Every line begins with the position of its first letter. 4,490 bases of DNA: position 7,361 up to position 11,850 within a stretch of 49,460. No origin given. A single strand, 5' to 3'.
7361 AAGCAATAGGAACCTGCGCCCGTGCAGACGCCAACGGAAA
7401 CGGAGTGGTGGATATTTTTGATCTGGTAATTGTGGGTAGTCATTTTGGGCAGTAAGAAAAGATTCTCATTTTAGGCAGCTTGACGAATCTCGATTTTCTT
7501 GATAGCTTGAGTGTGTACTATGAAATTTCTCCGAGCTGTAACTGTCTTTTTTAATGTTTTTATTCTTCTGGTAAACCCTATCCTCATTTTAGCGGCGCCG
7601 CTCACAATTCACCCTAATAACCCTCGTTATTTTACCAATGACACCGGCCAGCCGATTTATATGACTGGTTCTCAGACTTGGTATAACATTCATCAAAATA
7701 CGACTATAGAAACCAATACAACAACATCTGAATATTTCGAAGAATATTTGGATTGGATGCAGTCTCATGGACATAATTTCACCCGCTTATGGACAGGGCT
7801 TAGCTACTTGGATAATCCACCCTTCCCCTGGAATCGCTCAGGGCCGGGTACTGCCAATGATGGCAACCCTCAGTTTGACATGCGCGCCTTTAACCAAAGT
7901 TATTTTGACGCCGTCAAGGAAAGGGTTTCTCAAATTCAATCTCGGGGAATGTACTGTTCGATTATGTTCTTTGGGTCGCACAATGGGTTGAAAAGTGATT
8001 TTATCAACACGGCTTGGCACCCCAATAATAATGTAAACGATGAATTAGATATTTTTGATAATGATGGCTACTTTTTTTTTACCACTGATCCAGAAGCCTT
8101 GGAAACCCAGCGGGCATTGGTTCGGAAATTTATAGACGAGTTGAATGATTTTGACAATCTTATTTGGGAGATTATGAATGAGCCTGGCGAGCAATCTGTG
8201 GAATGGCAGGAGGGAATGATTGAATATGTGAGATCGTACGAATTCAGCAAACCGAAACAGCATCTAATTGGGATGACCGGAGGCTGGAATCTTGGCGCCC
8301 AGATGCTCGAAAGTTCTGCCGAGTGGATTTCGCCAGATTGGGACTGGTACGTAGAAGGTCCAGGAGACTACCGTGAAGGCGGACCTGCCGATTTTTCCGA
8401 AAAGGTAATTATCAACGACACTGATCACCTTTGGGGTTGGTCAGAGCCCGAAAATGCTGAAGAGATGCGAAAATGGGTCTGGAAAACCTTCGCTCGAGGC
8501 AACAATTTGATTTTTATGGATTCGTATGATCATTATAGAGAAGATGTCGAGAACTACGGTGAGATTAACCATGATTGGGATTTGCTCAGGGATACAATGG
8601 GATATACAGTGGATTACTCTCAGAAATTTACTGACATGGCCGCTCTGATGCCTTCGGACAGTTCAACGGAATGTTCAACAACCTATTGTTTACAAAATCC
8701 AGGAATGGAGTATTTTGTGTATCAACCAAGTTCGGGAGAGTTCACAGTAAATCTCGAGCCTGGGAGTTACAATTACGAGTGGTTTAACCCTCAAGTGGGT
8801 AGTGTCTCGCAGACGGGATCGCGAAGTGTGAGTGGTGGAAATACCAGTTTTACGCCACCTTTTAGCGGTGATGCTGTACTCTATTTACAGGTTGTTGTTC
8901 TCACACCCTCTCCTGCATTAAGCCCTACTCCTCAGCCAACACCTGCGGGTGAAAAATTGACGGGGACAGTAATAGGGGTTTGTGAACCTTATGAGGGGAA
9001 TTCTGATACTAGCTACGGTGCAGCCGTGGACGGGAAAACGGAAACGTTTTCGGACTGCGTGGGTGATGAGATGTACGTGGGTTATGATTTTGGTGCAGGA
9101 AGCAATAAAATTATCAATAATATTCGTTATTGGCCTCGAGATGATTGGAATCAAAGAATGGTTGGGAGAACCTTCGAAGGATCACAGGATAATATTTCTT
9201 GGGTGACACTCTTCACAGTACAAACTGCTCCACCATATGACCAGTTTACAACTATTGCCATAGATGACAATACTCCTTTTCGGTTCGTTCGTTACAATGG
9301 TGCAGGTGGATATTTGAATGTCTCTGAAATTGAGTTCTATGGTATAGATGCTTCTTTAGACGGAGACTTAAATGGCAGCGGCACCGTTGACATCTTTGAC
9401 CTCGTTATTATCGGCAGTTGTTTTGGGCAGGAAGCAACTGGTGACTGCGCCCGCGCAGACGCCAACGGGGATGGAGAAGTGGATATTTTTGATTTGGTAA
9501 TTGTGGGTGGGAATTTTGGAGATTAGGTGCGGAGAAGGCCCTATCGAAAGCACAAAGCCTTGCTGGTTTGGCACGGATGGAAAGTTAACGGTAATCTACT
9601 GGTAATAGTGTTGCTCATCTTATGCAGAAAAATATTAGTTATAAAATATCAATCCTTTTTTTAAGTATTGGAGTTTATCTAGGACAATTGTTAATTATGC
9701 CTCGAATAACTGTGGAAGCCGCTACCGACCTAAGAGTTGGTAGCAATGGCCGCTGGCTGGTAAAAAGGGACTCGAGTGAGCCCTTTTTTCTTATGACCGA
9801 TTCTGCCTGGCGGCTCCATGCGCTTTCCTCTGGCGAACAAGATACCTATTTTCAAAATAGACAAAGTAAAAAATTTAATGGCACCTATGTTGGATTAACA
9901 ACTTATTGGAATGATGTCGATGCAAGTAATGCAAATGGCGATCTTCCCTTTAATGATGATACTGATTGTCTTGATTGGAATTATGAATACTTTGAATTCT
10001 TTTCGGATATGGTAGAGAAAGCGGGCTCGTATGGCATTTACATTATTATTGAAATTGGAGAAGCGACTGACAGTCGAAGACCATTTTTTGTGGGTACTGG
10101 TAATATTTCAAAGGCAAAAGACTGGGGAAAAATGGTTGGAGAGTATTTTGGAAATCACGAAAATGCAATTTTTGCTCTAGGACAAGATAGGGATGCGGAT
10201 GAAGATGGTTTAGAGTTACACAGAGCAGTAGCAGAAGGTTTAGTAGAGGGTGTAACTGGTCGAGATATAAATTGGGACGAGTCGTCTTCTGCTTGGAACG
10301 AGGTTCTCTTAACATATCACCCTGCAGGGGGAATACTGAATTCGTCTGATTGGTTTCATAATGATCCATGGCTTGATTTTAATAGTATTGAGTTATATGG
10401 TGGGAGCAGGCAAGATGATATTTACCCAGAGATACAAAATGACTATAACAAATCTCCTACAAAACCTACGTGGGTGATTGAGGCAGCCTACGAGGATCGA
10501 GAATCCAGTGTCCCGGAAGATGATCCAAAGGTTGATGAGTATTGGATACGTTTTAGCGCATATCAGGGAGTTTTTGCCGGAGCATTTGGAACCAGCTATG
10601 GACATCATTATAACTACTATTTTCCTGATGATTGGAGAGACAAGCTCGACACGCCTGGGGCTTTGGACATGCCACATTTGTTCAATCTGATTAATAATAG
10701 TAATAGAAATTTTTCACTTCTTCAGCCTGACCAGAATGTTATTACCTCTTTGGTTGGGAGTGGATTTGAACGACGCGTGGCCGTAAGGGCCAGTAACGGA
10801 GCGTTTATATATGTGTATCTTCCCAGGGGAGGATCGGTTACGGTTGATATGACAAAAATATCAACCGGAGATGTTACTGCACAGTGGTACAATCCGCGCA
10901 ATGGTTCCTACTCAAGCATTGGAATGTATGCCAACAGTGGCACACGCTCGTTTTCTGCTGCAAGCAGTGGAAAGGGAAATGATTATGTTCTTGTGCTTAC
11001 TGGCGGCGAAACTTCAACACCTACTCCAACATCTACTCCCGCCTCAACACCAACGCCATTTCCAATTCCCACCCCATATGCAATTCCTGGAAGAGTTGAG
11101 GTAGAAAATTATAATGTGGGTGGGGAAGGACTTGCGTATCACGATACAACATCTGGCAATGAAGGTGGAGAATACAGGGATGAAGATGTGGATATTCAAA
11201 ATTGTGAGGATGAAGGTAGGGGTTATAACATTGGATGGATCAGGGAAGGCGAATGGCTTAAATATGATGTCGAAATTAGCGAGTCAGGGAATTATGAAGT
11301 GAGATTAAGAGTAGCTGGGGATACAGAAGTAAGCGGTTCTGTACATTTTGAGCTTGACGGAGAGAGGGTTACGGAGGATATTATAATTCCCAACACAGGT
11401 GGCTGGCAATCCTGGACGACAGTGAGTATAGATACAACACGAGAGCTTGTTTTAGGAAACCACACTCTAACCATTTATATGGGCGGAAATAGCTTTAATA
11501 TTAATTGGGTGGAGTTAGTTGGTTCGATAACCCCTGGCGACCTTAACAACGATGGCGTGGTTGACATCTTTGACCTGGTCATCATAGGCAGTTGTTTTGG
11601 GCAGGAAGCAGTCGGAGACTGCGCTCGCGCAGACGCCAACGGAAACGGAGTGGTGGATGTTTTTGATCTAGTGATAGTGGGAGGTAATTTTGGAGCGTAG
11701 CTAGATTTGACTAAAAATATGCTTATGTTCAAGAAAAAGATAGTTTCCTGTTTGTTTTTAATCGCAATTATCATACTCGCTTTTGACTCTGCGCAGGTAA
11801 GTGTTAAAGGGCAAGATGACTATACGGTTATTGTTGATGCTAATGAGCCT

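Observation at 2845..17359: Compact cellulosome-like cohesin-dockerin system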

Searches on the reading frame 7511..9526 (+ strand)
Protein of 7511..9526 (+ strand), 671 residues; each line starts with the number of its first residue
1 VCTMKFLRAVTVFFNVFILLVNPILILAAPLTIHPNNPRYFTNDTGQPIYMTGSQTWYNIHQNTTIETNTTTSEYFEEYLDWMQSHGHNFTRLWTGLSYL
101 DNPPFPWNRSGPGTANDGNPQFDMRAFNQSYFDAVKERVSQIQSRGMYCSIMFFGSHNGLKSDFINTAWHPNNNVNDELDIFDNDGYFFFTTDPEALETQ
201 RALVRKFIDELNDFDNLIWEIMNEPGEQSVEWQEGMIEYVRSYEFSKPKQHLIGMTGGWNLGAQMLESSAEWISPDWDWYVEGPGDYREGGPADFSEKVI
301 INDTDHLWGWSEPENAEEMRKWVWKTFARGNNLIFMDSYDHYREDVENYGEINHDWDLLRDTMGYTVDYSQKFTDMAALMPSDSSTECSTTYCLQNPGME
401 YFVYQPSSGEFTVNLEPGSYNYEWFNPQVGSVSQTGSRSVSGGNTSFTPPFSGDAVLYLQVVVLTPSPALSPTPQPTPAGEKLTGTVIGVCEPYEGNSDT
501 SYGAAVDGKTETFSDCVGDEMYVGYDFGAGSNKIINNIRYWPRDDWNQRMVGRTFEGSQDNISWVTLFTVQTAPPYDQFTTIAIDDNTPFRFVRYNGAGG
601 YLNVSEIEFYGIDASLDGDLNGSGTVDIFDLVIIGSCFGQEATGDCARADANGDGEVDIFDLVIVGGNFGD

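Call 4: search_protein_families(library=pfam, proteins=[window:7511-9526:+], max_evalue=0.1)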
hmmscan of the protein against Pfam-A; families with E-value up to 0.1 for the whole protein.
window:7511-9526:+ (671 aa): 7 families
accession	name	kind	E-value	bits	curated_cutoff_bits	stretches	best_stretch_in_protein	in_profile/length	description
PF19815.4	DUF6298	-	1.1e-07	31.5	28.1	1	105-256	207-369/487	Family of unknown function (DUF6298)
PF13204.13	Apiosidase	-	1.2e-07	32.1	26.5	1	37-154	3-106/320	Apiosidase-like, catalytic domain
PF00404.24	Dockerin_1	-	4.8e-07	30.3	22.9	1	618-665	2-52/57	Dockerin type I domain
PF00150.24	Cellulase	-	1.7e-06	28.2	23.5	1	75-243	22-157/272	Cellulase (glycosyl hydrolase family 5)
PF12904.13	Collagen_bind_2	-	5e-05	23.5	22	1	401-455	27-87/92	Putative collagen-binding domain of a collagenase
PF00754.31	F5_F8_type_C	-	0.00032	21.2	28.2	1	501-599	13-114/127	F5/8 type C domain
PF22633.2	F5_F8_type_C_2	-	0.00076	20.5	27.8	1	505-594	2-90/91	NedA-like, galactose-binding domain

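Call 17: search_solved_structures(query=window:7511-9526:+, max_evalue=0.1)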
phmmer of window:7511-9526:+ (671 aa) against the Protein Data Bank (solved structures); distinct sequences matched with E-value up to 0.1: 6.
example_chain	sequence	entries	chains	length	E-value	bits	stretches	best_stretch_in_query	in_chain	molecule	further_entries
2yb7_A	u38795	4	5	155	7.9e-21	77.1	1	481-619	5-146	CARBOHYDRATE BINDING FAMILY 6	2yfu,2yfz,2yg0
5g56_A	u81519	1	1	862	4.2e-19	71.4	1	409-619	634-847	CARBOHYDRATE BINDING FAMILY 6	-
2y3n_B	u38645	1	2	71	9.4e-05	24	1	615-670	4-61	CELLULOSOMAL FAMILY-48 PROCESSIVE GLYCOSIDE HYDROLASE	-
5lxv_B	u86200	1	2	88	0.00066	21.2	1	614-663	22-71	Carbohydrate-binding protein WP_009985128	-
2c0h_A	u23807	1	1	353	0.0082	17.6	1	43-127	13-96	MANNAN ENDO-1,4-BETA-MANNOSIDASE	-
2jnk_A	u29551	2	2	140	0.094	14.1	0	617-665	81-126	Hyalurononglucosaminidase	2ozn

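Call 93: search_protein_families(library=ncbifam, proteins=[window:7511-9526:+], max_evalue=0.01)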
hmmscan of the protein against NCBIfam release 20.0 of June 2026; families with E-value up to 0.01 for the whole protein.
window:7511-9526:+ (671 aa): 0 families

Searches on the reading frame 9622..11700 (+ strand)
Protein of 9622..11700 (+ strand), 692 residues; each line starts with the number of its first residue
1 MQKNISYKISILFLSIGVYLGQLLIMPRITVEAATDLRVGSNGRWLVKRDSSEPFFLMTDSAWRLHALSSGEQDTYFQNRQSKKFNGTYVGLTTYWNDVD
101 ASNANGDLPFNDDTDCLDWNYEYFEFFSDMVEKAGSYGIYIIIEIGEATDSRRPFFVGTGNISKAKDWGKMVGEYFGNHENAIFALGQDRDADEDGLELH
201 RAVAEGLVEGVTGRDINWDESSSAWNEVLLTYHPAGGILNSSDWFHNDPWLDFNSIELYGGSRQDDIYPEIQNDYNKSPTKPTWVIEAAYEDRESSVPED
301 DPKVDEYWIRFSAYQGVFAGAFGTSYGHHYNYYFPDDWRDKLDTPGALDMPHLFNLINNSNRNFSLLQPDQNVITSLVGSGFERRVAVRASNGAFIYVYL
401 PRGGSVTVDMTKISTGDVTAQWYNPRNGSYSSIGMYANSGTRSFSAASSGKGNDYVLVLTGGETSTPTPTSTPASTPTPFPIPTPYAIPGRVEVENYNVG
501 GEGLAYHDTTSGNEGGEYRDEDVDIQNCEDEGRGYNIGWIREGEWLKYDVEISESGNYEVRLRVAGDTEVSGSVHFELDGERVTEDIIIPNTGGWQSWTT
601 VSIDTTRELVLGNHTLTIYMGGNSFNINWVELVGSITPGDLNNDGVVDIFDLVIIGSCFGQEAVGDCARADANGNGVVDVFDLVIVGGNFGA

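Call 4: search_protein_families(library=pfam, proteins=[window:9622-11700:+], max_evalue=0.1)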
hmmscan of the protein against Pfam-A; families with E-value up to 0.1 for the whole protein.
window:9622-11700:+ (692 aa): 7 families
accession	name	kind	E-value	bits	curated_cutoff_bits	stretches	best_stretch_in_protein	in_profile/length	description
PF13204.13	Apiosidase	-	1.5e-52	179.6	26.5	1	42-359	3-315/320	Apiosidase-like, catalytic domain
PF12904.13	Collagen_bind_2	-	1.8e-22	79.4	22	1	369-459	2-91/92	Putative collagen-binding domain of a collagenase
PF03422.21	CBM_6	-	5.7e-22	78.8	28.9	1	520-632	8-123/125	Carbohydrate binding module (family 6)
PF18099.7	CBM_35_2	-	1.2e-14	54.7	23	1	519-630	1-110/112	Carbohydrate binding module (family 35)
PF00404.24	Dockerin_1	-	8.2e-07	29.6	22.9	1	638-686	1-52/57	Dockerin type I domain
PF00150.24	Cellulase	-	0.018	15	23.5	1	73-185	23-125/272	Cellulase (glycosyl hydrolase family 5)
PF17829.7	GH115_C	-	0.049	13.9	24.1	1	542-620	54-146/172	Glycosyl hydrolase family 115 C-terminal domain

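Call 21: search_solved_structures(query=window:9622-11700:+, max_evalue=0.01)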
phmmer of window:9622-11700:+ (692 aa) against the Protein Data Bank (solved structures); distinct sequences matched with E-value up to 0.01: 13.
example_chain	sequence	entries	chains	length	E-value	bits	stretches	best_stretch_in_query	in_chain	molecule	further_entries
8t9w_A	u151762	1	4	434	8.5e-50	173.1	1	39-461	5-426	Apiosidase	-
8zvk_A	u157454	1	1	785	1.4e-33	119.5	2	464-686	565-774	AaBgIC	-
3kzs_A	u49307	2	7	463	3.5e-28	101.6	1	37-460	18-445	DUF4038 domain-containing protein | Glycoside hydrolase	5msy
5g56_A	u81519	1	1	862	3e-27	98.5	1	491-641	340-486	CARBOHYDRATE BINDING FAMILY 6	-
5la2_A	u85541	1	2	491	3.3e-27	98.4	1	491-633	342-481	Carbohydrate binding family 6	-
2y8k_A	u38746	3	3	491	3.3e-27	98.4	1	491-633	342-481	CARBOHYDRATE BINDING FAMILY 6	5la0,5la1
4qfu_A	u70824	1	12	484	1.6e-25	92.8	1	37-460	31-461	DUF4038 domain-containing protein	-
5fui_A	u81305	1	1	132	5.9e-16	61.2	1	520-632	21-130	ENDO-1,3-BETA-GLUCANASE, FAMILY GH16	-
1uxz_A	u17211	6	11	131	2.4e-15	59.1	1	526-632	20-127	CELLULASE B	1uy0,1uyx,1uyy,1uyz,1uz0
1w9s_A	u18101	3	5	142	6.8e-13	51.1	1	523-629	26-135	BH0236 PROTEIN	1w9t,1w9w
2y3n_B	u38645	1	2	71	9.4e-05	24.2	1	638-691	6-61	CELLULOSOMAL FAMILY-48 PROCESSIVE GLYCOSIDE HYDROLASE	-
2vzp_A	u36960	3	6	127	0.00018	23.2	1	542-607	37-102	EXO-BETA-D-GLUCOSAMINIDASE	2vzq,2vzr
8x8h_A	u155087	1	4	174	0.0019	19.8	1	357-482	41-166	Pectate disaccharide-lyase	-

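Call 93: search_protein_families(library=ncbifam, proteins=[window:9622-11700:+], max_evalue=0.01)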
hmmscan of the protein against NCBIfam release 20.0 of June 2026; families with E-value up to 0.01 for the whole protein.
window:9622-11700:+ (692 aa): 0 families
